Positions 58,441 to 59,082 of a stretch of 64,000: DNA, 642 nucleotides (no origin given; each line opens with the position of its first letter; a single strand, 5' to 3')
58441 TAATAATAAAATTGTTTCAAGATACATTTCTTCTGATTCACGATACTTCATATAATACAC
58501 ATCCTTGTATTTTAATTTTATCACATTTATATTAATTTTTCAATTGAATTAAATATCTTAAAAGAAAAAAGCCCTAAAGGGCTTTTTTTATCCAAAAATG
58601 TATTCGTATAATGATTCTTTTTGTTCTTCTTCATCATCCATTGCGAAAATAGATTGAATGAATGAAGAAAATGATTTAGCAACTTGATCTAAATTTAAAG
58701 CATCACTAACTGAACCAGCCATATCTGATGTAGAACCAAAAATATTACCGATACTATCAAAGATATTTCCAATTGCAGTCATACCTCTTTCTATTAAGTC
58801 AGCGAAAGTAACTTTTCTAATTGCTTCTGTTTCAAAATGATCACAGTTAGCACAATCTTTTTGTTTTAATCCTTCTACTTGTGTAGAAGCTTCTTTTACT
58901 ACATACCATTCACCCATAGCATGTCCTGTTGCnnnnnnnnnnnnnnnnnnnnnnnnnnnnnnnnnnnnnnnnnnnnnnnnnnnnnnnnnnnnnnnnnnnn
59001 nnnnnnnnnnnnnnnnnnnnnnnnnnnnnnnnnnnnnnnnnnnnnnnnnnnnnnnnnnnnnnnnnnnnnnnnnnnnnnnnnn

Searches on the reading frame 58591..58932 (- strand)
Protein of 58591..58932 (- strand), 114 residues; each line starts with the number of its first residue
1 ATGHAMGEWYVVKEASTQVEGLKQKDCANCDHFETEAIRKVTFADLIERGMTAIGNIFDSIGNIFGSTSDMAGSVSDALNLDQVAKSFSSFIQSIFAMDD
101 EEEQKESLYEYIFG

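Call 42: find_related_loci(query=A3, collection=genome_contigs, flank=4000)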
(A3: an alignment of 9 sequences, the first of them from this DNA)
Query A3 (114 aa) in genome_contigs; peptide patterns used: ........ (x = any residue, [..] = any of these).
61 stretches matched a pattern; 36 encode a relative of the query (tblastn E <= 1e-3); 35 distinct loci.
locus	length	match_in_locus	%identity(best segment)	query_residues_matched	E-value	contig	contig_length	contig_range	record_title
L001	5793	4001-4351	56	1-41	3e-14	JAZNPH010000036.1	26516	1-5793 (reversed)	MAG: Eubacteriales bacterium isolate T1900044835_TS20190301.MAGScoT_cleanbin_000005 SGB_2917_k141_1853712, whole genome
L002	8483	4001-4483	54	1-53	2e-13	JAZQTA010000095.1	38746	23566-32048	MAG: Eubacteriales bacterium isolate T1900045194_TC20190190.MAGScoT_cleanbin_000025 SGB_5307_k141_991236, whole genome s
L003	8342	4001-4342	62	1-38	3e-13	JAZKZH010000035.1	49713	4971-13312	MAG: Eubacteriales bacterium isolate T1900045091_TC20190085.MAGScoT_cleanbin_000002 SGB_4702_k141_314190, whole genome s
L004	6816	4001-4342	63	1-38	3e-13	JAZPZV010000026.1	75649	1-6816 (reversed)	MAG: Eubacteriales bacterium isolate T1900044644_TS20190110.MAGScoT_cleanbin_000020 SGB_1321_k141_1302587, whole genome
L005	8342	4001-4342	61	1-38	6e-13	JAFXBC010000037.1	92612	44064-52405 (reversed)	MAG: Clostridia bacterium isolate RGIG6254 Sheep_Rectum-2__c407594, whole genome shotgun sequence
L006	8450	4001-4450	61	1-38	6e-13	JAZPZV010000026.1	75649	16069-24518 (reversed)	MAG: Eubacteriales bacterium isolate T1900044644_TS20190110.MAGScoT_cleanbin_000020 SGB_1321_k141_1302587, whole genome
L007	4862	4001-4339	62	1-38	5e-13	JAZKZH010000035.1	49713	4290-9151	MAG: Eubacteriales bacterium isolate T1900045091_TC20190085.MAGScoT_cleanbin_000002 SGB_4702_k141_314190, whole genome s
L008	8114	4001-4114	58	1-38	4e-12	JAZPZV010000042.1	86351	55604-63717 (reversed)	MAG: Eubacteriales bacterium isolate T1900044644_TS20190110.MAGScoT_cleanbin_000020 SGB_1321_k141_1008335, whole genome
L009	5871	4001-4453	55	1-38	6e-12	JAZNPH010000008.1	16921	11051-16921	MAG: Eubacteriales bacterium isolate T1900044835_TS20190301.MAGScoT_cleanbin_000005 SGB_2917_k141_1809657, whole genome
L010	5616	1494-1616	51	1-41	2e-11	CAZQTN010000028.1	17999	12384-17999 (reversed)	MAG TPA_asm: uncultured Ruminococcus sp. isolate SRP315200_co1_628 genome assembly, contig: NODE_5952_length_17999_cov_1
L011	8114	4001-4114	50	4-41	9e-11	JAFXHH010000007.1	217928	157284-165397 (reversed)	MAG: Clostridia bacterium isolate RGIG6414 Sheep_Rectum-5__c507, whole genome shotgun sequence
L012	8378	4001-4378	46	1-41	8e-11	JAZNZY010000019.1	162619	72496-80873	MAG: Eubacteriales bacterium isolate T1900044765_TS20190231.MAGScoT_cleanbin_000005 SGB_2407_k141_2390144, whole genome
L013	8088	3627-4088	56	1-45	8e-11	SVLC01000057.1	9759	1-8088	MAG: Oscillospiraceae bacterium isolate SIG477 NODE_30985_length_9759_cov_1.925976, whole genome shotgun sequence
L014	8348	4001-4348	44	1-45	9e-11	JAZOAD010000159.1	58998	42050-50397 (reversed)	MAG: Faecousia sp. isolate T1900044764_TS20190230.MAGScoT_cleanbin_000038 SGB_2393_k141_1353940, whole genome shotgun se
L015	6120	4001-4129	49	1-43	1e-10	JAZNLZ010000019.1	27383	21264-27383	MAG: Acutalibacteraceae bacterium isolate T1900044665_TS20190131.MAGScoT_cleanbin_000019 SGB_1555_k141_1664258, whole ge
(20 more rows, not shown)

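Call 87: search_solved_structures(query=A3, max_evalue=1, show_alignments=1)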
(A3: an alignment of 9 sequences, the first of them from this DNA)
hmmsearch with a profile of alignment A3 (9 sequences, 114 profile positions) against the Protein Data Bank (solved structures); distinct sequences matched with E-value up to 1: 1.
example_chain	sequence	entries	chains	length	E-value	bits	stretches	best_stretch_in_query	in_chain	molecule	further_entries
9qa6_A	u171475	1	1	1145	2.6e-05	27.8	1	2-56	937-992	IgA protease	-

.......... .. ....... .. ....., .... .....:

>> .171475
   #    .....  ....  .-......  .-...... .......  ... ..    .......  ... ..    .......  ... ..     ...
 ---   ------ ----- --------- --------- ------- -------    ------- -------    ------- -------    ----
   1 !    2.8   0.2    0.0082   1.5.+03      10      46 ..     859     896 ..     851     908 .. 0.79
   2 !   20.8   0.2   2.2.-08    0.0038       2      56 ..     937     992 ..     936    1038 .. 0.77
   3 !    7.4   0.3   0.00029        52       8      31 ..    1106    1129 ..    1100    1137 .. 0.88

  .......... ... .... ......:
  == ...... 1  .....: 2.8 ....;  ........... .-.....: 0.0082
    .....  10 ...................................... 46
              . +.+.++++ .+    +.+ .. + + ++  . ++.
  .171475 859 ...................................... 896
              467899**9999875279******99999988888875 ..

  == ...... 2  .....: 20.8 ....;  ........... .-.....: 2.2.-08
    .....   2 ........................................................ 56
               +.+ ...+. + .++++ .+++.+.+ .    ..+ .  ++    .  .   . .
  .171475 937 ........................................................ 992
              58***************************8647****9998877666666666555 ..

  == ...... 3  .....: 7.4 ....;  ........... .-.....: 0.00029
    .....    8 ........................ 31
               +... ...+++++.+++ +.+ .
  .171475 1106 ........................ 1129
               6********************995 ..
